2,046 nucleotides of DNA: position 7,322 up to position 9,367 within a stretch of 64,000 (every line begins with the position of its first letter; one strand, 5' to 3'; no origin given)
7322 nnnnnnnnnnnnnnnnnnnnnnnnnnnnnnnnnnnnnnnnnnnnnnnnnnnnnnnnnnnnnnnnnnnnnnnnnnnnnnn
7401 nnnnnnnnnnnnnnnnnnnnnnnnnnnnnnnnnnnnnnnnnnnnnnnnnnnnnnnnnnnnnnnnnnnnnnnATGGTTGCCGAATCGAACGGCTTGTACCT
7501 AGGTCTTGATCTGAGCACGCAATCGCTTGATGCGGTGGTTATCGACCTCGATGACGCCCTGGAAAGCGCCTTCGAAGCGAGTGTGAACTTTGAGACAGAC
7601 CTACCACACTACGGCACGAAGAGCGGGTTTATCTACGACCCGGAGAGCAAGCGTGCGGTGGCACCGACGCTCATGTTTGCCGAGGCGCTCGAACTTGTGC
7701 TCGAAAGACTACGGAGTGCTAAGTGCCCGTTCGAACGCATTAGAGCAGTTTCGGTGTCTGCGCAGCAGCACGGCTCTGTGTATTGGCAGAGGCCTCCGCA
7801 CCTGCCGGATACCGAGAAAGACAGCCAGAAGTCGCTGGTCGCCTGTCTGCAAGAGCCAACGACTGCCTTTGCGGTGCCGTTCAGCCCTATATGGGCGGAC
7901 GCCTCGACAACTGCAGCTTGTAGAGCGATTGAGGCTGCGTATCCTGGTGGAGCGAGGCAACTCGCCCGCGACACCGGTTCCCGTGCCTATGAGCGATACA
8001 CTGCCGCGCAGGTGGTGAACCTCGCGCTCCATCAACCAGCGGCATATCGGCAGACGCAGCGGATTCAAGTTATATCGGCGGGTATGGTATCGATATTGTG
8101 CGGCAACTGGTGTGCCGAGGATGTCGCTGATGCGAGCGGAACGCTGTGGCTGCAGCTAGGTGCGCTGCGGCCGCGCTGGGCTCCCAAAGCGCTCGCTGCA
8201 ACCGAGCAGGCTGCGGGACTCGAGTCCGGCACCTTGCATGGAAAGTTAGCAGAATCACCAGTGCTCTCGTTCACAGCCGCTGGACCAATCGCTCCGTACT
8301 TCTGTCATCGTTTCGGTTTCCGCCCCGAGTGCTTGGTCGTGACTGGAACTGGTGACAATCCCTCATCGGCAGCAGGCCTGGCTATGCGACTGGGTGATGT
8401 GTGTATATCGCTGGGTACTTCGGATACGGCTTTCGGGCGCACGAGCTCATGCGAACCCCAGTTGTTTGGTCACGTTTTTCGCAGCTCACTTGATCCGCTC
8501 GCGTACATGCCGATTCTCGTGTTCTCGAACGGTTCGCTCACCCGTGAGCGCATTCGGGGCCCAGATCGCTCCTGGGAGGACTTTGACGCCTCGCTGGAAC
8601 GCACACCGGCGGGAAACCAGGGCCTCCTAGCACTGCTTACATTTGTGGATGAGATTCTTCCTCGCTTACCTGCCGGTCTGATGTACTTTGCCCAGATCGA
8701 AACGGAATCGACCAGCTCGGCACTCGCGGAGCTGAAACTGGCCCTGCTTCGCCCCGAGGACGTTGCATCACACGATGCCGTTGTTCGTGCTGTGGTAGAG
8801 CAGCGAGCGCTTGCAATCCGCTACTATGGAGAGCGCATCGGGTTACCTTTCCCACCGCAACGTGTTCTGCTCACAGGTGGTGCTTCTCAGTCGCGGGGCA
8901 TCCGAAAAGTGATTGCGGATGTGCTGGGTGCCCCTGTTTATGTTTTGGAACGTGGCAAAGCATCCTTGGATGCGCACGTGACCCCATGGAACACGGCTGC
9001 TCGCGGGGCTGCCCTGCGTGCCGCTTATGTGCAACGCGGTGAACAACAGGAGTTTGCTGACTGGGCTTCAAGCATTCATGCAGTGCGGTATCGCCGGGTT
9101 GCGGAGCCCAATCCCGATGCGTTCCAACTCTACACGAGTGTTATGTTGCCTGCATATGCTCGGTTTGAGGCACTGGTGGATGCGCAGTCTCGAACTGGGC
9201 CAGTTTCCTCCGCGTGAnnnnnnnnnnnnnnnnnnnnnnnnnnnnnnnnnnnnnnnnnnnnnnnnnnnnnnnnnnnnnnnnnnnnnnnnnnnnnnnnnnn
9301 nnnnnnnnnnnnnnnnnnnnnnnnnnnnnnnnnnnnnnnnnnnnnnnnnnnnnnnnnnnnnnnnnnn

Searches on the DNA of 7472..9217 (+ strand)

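Call 54: search_rna_families(sources=[L021, L023, L024], threshold=gathering)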
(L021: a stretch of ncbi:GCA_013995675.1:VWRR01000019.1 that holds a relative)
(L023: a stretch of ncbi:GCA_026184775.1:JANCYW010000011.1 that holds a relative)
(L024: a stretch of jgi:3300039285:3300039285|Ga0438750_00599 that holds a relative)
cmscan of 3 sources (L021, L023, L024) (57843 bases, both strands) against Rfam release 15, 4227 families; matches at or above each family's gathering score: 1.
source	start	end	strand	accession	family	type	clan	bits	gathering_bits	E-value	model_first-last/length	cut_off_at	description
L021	11016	11097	+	RF00005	tRNA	Gene; tRNA;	CL00001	29.7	29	0.034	1-71/71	no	tRNA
